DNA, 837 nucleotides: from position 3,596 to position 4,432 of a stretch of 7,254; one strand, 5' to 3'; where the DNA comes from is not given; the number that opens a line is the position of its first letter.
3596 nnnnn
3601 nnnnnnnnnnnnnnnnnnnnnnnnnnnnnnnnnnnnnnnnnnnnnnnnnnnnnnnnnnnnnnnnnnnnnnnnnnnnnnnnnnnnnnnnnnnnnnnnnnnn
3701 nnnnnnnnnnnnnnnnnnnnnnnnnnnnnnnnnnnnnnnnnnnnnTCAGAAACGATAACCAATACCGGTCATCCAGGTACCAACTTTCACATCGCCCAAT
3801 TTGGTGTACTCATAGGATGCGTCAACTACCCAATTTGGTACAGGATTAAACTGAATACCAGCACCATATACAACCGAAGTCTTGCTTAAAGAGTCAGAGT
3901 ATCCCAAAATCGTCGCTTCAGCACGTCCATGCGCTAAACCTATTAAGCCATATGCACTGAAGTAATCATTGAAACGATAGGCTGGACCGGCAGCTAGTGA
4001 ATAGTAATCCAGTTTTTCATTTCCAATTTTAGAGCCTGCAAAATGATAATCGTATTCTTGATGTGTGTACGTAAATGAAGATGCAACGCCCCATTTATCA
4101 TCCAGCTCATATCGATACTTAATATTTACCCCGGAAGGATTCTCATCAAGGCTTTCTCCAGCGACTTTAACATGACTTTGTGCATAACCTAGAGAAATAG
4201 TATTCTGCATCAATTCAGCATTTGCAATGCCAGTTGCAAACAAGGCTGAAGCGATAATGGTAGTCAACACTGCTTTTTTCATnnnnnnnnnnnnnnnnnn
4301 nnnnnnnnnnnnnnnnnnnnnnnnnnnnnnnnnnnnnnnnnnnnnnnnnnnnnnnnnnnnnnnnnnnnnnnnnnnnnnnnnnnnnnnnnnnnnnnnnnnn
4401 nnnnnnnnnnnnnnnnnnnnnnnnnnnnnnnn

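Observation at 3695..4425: Ail/Lom/PagC-family outer-membrane protein moron inserted between the G-T chaperone genes and the tape measure gene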

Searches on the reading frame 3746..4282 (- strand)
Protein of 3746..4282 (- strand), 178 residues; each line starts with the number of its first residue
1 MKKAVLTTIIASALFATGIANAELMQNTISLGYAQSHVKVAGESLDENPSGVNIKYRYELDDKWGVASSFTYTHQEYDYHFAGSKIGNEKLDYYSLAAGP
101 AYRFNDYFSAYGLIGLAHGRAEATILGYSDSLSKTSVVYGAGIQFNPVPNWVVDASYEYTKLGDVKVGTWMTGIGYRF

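Call 4: search_protein_families(library=pfam, proteins=[window:3746-4282:-], max_evalue=0.01)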
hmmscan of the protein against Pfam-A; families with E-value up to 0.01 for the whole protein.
window:3746-4282:- (178 aa): 5 families
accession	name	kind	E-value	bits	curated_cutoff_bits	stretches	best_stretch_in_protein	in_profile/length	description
PF13505.12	OMP_b-brl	-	1.2e-27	97.7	28.7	1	11-178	5-175/175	Outer membrane protein beta-barrel domain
PF06316.17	Ail_Lom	-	3.8e-27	95.8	23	2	5-122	8-125/199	Enterobacterial Ail/Lom protein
PF02462.21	Opacity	-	6.2e-05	23.5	21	1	63-168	7-111/126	Opacity family porin protein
PF03797.25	Autotransporter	-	0.0002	21.6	26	0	43-121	19-94/255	Autotransporter beta-domain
PF01389.23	OmpA_membrane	-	0.00043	20.5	21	1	44-166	29-156/180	OmpA-like transmembrane domain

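Call 5: search_protein_families(library=ncbifam, proteins=[window:3746-4282:-], max_evalue=0.01)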
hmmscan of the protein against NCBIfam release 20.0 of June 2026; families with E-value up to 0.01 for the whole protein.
window:3746-4282:- (178 aa): 4 families
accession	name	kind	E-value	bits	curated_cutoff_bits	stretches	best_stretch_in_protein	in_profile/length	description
NF006917.0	PRK09408.1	equivalog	5.8e-40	136.9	176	1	1-178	1-171/171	outer membrane protein OmpX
NF011777.0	PRK15240.1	equivalog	2.2e-26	92.7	258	1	1-178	1-185/185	resistance to complement killing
TIGR04390.1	OMP_YaiO_dom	domain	2e-05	24.7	32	0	137-176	83-122/230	YaiO family outer membrane beta-barrel protein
TIGR04565.1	OMP_myx_plus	subfamily_domain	0.0031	17.5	60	0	135-164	11-40/161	outer membrane beta-barrel domain-containing protein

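Call 8: search_dna_similar(query=window:3746-4282:-, collection=phages, mode=protein, max_rows=40)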
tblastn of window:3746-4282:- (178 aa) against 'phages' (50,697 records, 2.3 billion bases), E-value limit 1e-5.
Records with a match: 399; places in all: 400; records where one place covers at least 80% of the query: 279.
Best place of each record, by identity: <60% 399.
By first word of the organism name: Escherichia 140; Stx2a-converting 121; Stx1a-converting 46; Stx2-converting 23; Enterobacteria 20; Stx2c-converting 17; Salmonella 7; Shigella 6; Stx 6; Stx1 4; and 8 more.
By host as written in the record: - 221; Escherichia coli 27; Escherichia coli ECOR13 10; Escherichia coli K514 (EHEC) 8; Escherichia coli O157:H7 6; Escherichia coli C 5; Escherichia coli str. K-12 substr. MG1655 5; Escherichia coli O157:H7 Morioka V526 4; and 86 more.
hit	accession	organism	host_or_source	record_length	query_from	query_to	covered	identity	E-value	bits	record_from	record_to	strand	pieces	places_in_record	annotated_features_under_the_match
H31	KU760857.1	Salmonella phage SJ46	Salmonella enterica subsp. enterica ...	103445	1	178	100%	46.1%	2e-39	147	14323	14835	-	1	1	replication protein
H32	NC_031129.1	Salmonella phage SJ46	Salmonella enterica subsp. enterica ...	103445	1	178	100%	46.1%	2e-39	147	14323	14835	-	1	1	Lom outer membrane protein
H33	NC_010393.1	Phage Gifsy-2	Salmonella typhimurium LT2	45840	1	178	100%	42.3%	1e-29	119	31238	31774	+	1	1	bacteriophage virulence determinant; Lom homolog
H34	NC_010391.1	Salmonella phage Fels-1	Salmonella typhimurium LT2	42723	1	178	100%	39.3%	4e-29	117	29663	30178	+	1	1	putative Lom-like outer membrane protein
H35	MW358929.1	Providencia phage PSTRCR_117lys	sewage sample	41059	8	178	96%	37.3%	6e-22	97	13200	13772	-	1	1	attachment invasion locus protein | tail tip assembly protein K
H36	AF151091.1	Enterobacterial phage P-EibA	Escherichia coli ECOR-9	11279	1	178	100%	34.8%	3e-24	103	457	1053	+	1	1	lom: Lom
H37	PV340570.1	Escherichia phage PhiR49_2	Escherichia coli ECOR13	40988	1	178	100%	34.3%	2e-25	107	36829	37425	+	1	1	Lom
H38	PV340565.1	Escherichia phage PhiR46_1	Escherichia coli ECOR13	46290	1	178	100%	32.8%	5e-24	103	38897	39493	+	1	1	Lom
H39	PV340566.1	Escherichia phage PhiR47_1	Escherichia coli ECOR13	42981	1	178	100%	32.8%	5e-24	103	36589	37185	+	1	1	Lom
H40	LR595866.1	Escherichia phage 2G7b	-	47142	1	178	100%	32.8%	5e-24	103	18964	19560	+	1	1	Hypothetical protein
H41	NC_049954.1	Escherichia phage 2G7b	-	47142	1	178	100%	32.8%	5e-24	103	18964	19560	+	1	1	Lom outer membrane protein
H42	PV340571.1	Escherichia phage PhiR55_1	Escherichia coli C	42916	1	178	100%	32.8%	2e-22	99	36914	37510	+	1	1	Lom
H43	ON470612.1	Escherichia phage vB_EcoS-640R1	Escherichia coli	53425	1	178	100%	32.5%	3e-23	100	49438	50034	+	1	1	host-cell envelope protein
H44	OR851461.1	Salmonella phage S.Kent 1-2-1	Salmonella enterica subsp. enterica ...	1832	5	178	98%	32.4%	9e-13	71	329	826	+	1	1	record has no annotation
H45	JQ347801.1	Escherichia phage JLK-2012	Escherichia coli O55:H7 str. DEC5E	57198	1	178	100%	31.5%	5e-22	97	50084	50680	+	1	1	lom: putative Lom-like outer membrane protein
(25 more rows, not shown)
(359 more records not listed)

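Call 15: search_protein_families(library=phrogs, proteins=[window:3746-4282:-], max_evalue=0.001)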
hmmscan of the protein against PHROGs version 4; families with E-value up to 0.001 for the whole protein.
window:3746-4282:- (178 aa): 4 families
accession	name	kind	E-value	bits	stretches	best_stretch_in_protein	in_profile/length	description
phrog_108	-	other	1.7e-46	159.5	1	1-178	1-199/199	Lom outer membrane protein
phrog_17636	-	unknown function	8.9e-10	39.6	1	127-162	14-47/59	-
phrog_21289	-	unknown function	3.6e-09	37.7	1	132-178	10-56/56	-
phrog_23544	-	unknown function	2.2e-06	29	1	4-62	7-61/63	-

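Call 16: search_solved_structures(query=window:3746-4282:-, max_evalue=0.001, show_alignments=2)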
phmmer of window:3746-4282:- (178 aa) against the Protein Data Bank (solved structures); distinct sequences matched with E-value up to 0.001: 8.
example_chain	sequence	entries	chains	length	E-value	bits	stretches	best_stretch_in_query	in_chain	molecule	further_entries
3qra_A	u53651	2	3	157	4.8e-54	186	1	26-178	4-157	Attachment invasion locus protein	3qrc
2n2l_A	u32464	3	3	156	5.5e-54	185.8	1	27-178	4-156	Outer membrane protein X | Adhesion invasion locus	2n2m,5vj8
1orm_A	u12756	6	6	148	8.9e-30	106.9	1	27-178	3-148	Outer membrane protein X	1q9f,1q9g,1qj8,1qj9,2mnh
8qpw_X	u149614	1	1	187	1.1e-29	106.6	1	26-178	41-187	OmpX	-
2m06_A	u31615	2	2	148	1.7e-29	106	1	27-178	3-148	Outer membrane protein X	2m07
8qpv_F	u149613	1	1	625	1.7e-27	99.6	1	27-178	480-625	Chaperone SurA,Outer membrane protein X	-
9wso_C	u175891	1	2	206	1.7e-16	63.7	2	11-129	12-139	Outer membrane protein lom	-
1p4t_A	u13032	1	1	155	0.00047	23.2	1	85-166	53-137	outer membrane protein NspA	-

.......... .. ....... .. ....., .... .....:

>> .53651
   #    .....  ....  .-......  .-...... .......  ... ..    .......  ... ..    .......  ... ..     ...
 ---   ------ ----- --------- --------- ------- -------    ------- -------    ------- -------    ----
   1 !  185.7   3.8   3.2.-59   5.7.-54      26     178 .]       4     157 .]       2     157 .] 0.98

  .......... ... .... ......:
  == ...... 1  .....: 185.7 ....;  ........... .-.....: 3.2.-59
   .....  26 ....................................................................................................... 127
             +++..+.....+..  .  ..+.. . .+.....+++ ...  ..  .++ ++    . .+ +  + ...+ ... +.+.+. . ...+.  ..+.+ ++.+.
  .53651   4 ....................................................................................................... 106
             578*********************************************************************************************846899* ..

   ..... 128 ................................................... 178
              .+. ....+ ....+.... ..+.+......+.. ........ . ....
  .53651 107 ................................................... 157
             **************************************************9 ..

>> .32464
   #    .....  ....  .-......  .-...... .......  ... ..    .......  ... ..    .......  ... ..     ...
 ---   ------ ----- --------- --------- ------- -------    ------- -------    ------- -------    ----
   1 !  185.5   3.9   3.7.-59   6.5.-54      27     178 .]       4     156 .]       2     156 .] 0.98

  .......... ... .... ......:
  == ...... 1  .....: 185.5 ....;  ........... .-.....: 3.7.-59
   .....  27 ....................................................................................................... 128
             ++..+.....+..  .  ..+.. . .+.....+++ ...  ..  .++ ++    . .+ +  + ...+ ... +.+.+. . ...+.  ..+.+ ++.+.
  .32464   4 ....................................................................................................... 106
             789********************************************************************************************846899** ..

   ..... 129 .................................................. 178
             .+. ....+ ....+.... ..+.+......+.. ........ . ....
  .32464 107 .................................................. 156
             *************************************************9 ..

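Call 18: find_homologous_proteins(query=window:3746-4282:-, max_evalue=1e-10)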
Query window:3746-4282:- (178 aa): 66 proteins with E <= 1e-10 among 146 candidates.
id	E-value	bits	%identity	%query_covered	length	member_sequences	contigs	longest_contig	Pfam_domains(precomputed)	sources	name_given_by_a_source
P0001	1.0e-105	369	94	100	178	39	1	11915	PF06316.17,PF13505.13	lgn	-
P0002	6.5e-80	285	71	100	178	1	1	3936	PF06316.17,PF13505.13,PF01389.24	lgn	-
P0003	5.7e-78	279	68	100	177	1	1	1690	PF06316.17,PF13505.13,PF01389.24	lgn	-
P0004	9.2e-75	268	66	100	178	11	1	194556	PF06316.17,PF13505.13,PF01389.24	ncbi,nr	ncbi:outer membrane beta-barrel protein [Salmonella enterica]|nr:outer membrane beta-barrel protein 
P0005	2.6e-74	267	67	100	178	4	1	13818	PF06316.17,PF13505.13,PF01389.24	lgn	-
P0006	9.0e-73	262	66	100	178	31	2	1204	PF06316.17,PF13505.13,PF01389.24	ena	-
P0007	1.6e-69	251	62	100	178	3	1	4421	PF06316.17,PF13505.13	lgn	-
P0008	2.3e-68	247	62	100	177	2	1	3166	PF06316.17,PF13505.13,PF01389.24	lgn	-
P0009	1.7e-66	241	61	100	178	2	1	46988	PF06316.17,PF13505.13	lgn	-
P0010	8.3e-64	232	58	100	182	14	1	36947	PF06316.17,PF13505.13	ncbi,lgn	ncbi:outer membrane beta-barrel protein [Proteus mirabilis]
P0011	9.3e-64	232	60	100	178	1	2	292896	PF06316.17,PF13505.13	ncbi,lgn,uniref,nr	ncbi:Ail/Lom family outer membrane beta-barrel protein [Xenorhabdus thuongxuanensis]|uniref:Attachme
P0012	9.9e-64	232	59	100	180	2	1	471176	PF06316.17,PF13505.13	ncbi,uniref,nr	ncbi:Ail/Lom family outer membrane beta-barrel protein [Xenorhabdus ishibashii]|uniref:Attachment in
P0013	1.6e-63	232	59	100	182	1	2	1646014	PF06316.17,PF13505.13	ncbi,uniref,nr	ncbi:attachment protein [Photorhabdus noenieputensis]|uniref:Ail/Lom family outer membrane beta-barr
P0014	3.1e-63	231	58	100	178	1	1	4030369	PF06316.17,PF13505.13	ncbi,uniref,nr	ncbi:Ail/Lom family outer membrane beta-barrel protein [Xenorhabdus sp. SF857]|uniref:Ail/Lom family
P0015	3.2e-63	231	58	100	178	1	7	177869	PF06316.17,PF13505.13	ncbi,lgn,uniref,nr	ncbi:Ail/Lom family outer membrane beta-barrel protein [Xenorhabdus nematophila]|uniref:Ail/Lom fami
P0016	3.3e-63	231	61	100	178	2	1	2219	PF06316.17,PF13505.13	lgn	-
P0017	6.5e-63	230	58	100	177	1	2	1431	PF06316.17,PF13505.13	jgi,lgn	-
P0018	2.0e-62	228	58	100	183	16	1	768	PF06316.17,PF13505.13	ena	-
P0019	2.1e-62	228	60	100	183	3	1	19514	PF06316.17,PF13505.13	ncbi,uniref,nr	ncbi:Ail/Lom family outer membrane beta-barrel protein [Photorhabdus bodei]|uniref:Ail/Lom family ou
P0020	3.0e-62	227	60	100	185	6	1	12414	PF06316.17,PF13505.13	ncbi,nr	ncbi:attachment protein [Photorhabdus luminescens]|nr:attachment protein [Photorhabdus luminescens]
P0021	4.3e-61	224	58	100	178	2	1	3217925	PF06316.17,PF13505.13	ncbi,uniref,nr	ncbi:Ail/Lom family outer membrane beta-barrel protein [Arsenophonus sp. aPb]|uniref:Ail/Lom family 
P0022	1.0e-60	222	54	100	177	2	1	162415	PF06316.17,PF13505.13,PF02462.21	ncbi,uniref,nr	ncbi:Ail/Lom family outer membrane beta-barrel protein [Photorhabdus luminescens]|uniref:Ail/Lom fam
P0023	1.4e-60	222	57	100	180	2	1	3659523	PF06316.17,PF13505.13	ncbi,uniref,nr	ncbi:Attachment invasion locus protein [Xenorhabdus poinarii G6]|uniref:Attachment invasion locus pr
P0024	1.5e-60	222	58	100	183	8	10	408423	PF06316.17,PF13505.13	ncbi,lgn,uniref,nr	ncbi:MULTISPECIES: Ail/Lom family outer membrane beta-barrel protein [Photorhabdus]|uniref:Ail/Lom f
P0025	4.6e-60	220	55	100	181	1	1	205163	PF06316.17,PF13505.13,PF01389.24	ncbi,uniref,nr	ncbi:Ail/Lom family outer membrane beta-barrel protein [Photorhabdus bodei]|uniref:Ail/Lom family ou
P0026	4.8e-60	220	58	100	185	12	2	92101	PF06316.17,PF13505.13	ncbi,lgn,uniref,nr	ncbi:Ail/Lom family outer membrane beta-barrel protein [Photorhabdus hindustanensis]|uniref:Attachme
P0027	1.4e-58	216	54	100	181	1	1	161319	PF06316.17,PF13505.13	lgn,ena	-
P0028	1.7e-58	215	57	100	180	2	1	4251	PF06316.17,PF13505.13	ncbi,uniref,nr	ncbi:attachment invasion locus protein [Xenorhabdus stockiae]|uniref:Attachment invasion locus prote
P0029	2.0e-58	215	54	100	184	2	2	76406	PF06316.17,PF13505.13,PF02462.21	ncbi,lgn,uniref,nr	ncbi:Ail/Lom family outer membrane beta-barrel protein [Photorhabdus luminescens]|uniref:Attachment 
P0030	2.9e-58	214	55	100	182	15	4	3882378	PF06316.17,PF13505.13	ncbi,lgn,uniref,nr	ncbi:Ail/Lom family outer membrane beta-barrel protein [Proteus sp. fly-1089]|uniref:Outer membrane 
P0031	3.0e-58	214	55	100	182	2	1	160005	PF06316.17,PF13505.13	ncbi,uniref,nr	ncbi:Ail/Lom family outer membrane beta-barrel protein [Photorhabdus africana]|uniref:Ail/Lom family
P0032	3.5e-58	214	58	100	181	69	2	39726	PF06316.17,PF13505.13,PF01389.24,PF02462.21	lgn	-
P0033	2.7e-57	211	54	100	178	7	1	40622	PF06316.17,PF13505.13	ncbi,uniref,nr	ncbi:Ail/Lom family outer membrane beta-barrel protein [Yersinia similis]|uniref:Ail/Lom family oute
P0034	3.7e-57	211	59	100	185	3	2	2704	PF06316.17,PF13505.13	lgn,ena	-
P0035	4.7e-57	211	58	100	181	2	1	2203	PF06316.17,PF13505.13,PF02462.21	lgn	-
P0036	5.3e-57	210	57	100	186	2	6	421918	PF06316.17,PF13505.13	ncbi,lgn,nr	ncbi:Ail/Lom family outer membrane beta-barrel protein [Salmonella enterica subsp. enterica serovar 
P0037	2.1e-56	208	57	100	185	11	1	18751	PF06316.17,PF13505.13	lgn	-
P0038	2.1e-55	205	55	100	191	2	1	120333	PF06316.17,PF13505.13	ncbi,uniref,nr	ncbi:Ail/Lom family outer membrane beta-barrel protein [Photorhabdus sp. CRCIA-P01]|uniref:Ail/Lom f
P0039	1.6e-54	202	52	100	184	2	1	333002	PF06316.17,PF13505.13,PF02462.21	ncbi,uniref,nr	ncbi:outer membrane beta-barrel protein [Photorhabdus sp. APURE]|uniref:Ail/Lom family outer membran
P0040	3.0e-54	201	53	100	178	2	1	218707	PF06316.17,PF13505.13,PF02462.21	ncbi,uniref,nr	ncbi:Ail/Lom family outer membrane beta-barrel protein [Photorhabdus heterorhabditis]|uniref:Ail/Lom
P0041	6.2e-53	197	52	100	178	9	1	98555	PF06316.17,PF13505.13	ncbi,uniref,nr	ncbi:Ail/Lom family outer membrane beta-barrel protein [Yersinia kristensenii]|uniref:Ail/Lom family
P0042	2.9e-52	195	53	100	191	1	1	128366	PF06316.17,PF13505.13,PF02462.21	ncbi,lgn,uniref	ncbi:Ail/Lom family outer membrane beta-barrel protein [Photorhabdus sp. P32]|uniref:Ail/Lom family 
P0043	4.7e-51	191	53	100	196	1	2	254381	PF06316.17,PF13505.13,PF02462.21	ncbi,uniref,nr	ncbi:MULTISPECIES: Ail/Lom family outer membrane beta-barrel protein [unclassified Photorhabdus]|uni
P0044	8.3e-51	190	49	100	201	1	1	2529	PF06316.17,PF13505.13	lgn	-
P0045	8.5e-51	190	50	100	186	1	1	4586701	PF06316.17,PF13505.13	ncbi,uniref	ncbi:Ail/Lom family outer membrane beta-barrel protein [Xenorhabdus stockiae]|uniref:Ail/Lom family 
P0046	8.2e-49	184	53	100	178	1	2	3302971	PF06316.17,PF13505.13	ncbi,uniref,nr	ncbi:Ail/Lom family outer membrane beta-barrel protein [Arsenophonus nasoniae]|uniref:Ail/Lom family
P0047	8.0e-47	177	52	94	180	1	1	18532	PF06316.17,PF13505.13,PF01389.24,PF02462.21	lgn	-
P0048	9.6e-47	177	50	100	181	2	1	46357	PF06316.17,PF13505.13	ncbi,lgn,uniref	ncbi:Ail/Lom family outer membrane beta-barrel protein [Edaphovirga cremea]|uniref:Ail/Lom family ou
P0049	1.4e-46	176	54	86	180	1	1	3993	PF06316.17,PF13505.13,PF01389.24,PF02462.21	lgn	-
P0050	3.8e-46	175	51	98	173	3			PF06316.17,PF13505.13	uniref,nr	uniref:Attachment invasion locus protein n=1 Tax=Arsenophonus nasoniae TaxID=638 RepID=D2U4Q0_9GAMM|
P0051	2.8e-44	169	51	100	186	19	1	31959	PF06316.17,PF13505.13,PF01389.24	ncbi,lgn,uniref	ncbi:Ail/Lom family outer membrane beta-barrel protein [Xenorhabdus bovienii]|uniref:Ail/Lom family 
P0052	9.1e-43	164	44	100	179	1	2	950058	PF06316.17,PF13505.13,PF01389.24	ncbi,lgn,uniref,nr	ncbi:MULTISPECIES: Ail/Lom family outer membrane beta-barrel protein [Gammaproteobacteria]|uniref:Ai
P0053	2.0e-39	153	44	100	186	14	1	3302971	PF06316.17,PF13505.13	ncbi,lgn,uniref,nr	ncbi:Ail/Lom family outer membrane beta-barrel protein [Arsenophonus nasoniae]|uniref:Ail/Lom family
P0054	3.7e-39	152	44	100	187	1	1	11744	PF06316.17,PF13505.13,PF01389.24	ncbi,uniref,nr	ncbi:Ail/Lom family outer membrane beta-barrel protein [Xenorhabdus lircayensis]|uniref:Outer membra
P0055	9.2e-29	118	40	85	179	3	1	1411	PF06316.17,PF13505.13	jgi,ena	-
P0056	9.7e-28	115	54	59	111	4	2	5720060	PF06316.17,PF13505.13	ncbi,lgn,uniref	ncbi:Ail/Lom family outer membrane beta-barrel protein [Serratia fonticola]|uniref:Ail/Lom family ou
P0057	2.4e-26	111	42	100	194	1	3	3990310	PF06316.17,PF13505.13,PF01389.24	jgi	jgi:putative virulence related protein PagC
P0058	4.9e-24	103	36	100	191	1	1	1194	PF06316.17,PF13505.13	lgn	-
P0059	2.0e-23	101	39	86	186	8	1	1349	PF06316.17,PF13505.13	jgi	-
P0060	6.7e-23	99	40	100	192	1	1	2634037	PF06316.17,PF13505.13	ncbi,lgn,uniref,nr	ncbi:Ail/Lom family outer membrane beta-barrel protein [Zophobihabitans entericus]|uniref:Ail/Lom fa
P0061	8.5e-23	99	38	100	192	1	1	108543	PF06316.17,PF13505.13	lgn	-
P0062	1.2e-19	89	37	100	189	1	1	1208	PF06316.17,PF13505.13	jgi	jgi:putatice virulence related protein PagC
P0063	3.5e-18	84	35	100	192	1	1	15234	PF06316.17,PF13505.13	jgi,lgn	-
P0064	5.6e-18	83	38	98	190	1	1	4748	PF06316.17,PF13505.13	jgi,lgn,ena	jgi:putatice virulence related protein PagC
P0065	1.9e-16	78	36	100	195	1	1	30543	PF06316.17,PF13505.13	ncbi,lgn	-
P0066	7.2e-15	73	34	100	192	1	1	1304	PF06316.17,PF13505.13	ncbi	-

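Call 26: find_encoding_contigs(protein=P0004, flank=6000, max_places=3)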
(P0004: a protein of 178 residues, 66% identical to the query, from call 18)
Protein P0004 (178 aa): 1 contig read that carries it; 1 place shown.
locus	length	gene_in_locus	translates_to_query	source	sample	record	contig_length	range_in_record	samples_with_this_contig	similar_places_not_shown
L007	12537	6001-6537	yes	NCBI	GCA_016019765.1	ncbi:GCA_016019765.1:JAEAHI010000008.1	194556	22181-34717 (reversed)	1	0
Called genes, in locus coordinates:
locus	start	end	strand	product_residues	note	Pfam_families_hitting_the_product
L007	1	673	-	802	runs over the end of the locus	PF13954:PapC_N, PF00577:Usher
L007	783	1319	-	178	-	-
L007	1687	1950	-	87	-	PF03333:PapB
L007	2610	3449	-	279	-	PF12833:HTH_18, PF00165:HTH_AraC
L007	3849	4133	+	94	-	PF03333:PapB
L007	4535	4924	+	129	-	PF00563:EAL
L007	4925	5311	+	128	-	PF00563:EAL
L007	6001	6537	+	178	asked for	PF06316:Ail_Lom, PF13505:OMP_b-brl, PF01389:OmpA_membrane (weak), PF06316:Ail_Lom (weak)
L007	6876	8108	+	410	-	PF01507:PAPS_reduct (weak), PF11922:DUF3440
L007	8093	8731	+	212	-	-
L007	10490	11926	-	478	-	PF25917:BSH_RND (faint), PF25988:HH_CyaD (weak), PF25994:HH_AprE (weak), PF26002:Beta-barrel_AprE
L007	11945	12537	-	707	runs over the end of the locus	PF03412:Peptidase_C39, PF00664:ABC_membrane, PF00005:ABC_tran, PF02463:SMC_N (faint)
